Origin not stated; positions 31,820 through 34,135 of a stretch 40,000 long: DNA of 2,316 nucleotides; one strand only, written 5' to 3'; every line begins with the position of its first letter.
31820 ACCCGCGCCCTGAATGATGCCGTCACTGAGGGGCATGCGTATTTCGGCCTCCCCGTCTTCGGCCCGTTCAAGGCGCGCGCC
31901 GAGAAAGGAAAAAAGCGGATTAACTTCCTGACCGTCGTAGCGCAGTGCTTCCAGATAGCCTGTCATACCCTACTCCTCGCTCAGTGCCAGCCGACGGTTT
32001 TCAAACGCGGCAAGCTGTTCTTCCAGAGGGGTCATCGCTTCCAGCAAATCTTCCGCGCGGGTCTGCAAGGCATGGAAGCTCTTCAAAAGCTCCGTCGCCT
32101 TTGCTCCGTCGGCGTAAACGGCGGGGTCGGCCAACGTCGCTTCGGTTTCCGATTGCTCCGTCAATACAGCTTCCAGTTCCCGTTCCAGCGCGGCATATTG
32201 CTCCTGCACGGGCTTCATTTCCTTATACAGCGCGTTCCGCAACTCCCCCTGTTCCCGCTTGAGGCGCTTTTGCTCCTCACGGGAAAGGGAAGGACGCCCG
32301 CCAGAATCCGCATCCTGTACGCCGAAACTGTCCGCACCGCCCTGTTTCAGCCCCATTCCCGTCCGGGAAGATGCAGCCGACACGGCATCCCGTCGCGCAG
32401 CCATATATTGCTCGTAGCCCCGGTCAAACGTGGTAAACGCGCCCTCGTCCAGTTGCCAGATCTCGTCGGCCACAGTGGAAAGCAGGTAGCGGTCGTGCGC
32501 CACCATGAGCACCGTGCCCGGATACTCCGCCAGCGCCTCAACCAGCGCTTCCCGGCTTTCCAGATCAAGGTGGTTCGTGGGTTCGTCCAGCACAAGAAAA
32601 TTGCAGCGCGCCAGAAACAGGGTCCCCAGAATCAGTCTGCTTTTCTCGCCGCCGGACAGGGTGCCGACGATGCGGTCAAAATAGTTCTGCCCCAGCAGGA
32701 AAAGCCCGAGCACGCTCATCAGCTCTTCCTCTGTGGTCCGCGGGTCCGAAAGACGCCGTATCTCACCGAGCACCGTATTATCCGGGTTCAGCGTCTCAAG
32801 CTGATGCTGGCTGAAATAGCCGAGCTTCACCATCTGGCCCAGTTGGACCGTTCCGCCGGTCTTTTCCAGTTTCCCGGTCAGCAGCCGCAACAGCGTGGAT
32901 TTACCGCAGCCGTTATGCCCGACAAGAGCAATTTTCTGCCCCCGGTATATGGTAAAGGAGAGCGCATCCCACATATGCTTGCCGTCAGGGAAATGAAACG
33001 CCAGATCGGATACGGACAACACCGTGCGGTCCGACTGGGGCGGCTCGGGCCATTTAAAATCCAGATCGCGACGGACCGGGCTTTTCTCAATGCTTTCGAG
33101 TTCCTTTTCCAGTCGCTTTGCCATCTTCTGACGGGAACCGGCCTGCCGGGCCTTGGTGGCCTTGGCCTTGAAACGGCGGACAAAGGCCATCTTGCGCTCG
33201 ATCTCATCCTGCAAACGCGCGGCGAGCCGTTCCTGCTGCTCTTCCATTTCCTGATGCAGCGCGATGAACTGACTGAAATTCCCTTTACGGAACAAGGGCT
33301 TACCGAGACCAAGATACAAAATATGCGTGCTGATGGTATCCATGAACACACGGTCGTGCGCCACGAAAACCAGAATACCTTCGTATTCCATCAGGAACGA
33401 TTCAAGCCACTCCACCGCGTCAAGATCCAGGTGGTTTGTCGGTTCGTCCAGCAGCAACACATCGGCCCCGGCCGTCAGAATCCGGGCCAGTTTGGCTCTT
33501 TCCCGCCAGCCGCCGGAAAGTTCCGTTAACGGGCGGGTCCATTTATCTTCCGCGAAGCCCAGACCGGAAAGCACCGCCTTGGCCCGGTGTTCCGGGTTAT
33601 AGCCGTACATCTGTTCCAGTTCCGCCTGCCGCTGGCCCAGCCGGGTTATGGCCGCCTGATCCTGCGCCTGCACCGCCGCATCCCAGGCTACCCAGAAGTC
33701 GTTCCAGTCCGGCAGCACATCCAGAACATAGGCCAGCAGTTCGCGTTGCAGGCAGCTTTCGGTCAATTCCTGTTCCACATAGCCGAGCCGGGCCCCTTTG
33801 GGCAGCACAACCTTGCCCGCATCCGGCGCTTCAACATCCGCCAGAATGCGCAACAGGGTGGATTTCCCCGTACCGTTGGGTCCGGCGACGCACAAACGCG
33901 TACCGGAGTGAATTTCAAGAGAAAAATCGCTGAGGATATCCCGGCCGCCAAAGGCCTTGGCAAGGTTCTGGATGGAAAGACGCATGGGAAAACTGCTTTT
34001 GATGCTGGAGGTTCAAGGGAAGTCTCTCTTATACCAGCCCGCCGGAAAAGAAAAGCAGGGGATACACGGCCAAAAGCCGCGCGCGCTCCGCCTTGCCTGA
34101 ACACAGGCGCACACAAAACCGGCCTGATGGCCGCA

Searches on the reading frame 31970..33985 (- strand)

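Call 6: search_protein_families(library=pfam, proteins=[window:31970-33985:-], max_evalue=0.01)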
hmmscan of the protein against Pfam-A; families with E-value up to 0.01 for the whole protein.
window:31970-33985:- (671 aa): 30 families (the best 25 are shown)
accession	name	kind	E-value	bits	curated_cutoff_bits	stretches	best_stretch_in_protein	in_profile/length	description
PF00005.33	ABC_tran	-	1.3e-48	165.6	25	2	341-471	3-137/137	ABC transporter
PF12848.13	ABC_tran_Xtn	-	5.5e-15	55.7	25.9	1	234-299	12-76/85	ABC transporter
PF13304.12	AAA_21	-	1.6e-14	55.1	27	1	446-502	241-303/304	AAA domain, putative AbiEii toxin, Type IV TA system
PF02463.25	SMC_N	-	3.9e-08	33.4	40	0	434-505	135-205/220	RecF/RecN/SMC N terminal domain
PF13555.12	AAA_29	-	4.6e-07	29.9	27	0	345-366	18-39/61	P-loop containing region of AAA domain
PF13191.12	AAA_16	-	5.5e-07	30.7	32.6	1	28-103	24-103/167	AAA ATPase domain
PF00006.31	ATP-synt_ab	-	1.6e-06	28.4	29.5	0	344-371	9-36/213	ATP synthase alpha/beta family, nucleotide-binding domain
PF13238.12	AAA_18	-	4e-06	27.7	29.4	0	32-96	2-68/128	AAA domain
PF16326.10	ABC_tran_CTD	-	5.8e-06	26.9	32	1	594-650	7-63/69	ABC transporter C-terminal domain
PF03193.22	RsgA_GTPase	-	5.9e-06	26.7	30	0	348-378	105-135/174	RsgA GTPase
PF13401.12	AAA_22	-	9.8e-06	26.4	27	0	352-413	8-45/130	AAA domain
PF13481.12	AAA_25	-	1.1e-05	25.5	27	0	28-104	33-114/195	AAA domain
PF13175.12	AAA_15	-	1.9e-05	24.9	32.1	0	352-369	26-43/374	AAA ATPase domain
PF13604.12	AAA_30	-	2e-05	24.9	27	0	31-60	21-50/191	AAA domain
PF05729.18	NACHT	-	4.5e-05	23.8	26.7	0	352-377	3-28/167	NACHT domain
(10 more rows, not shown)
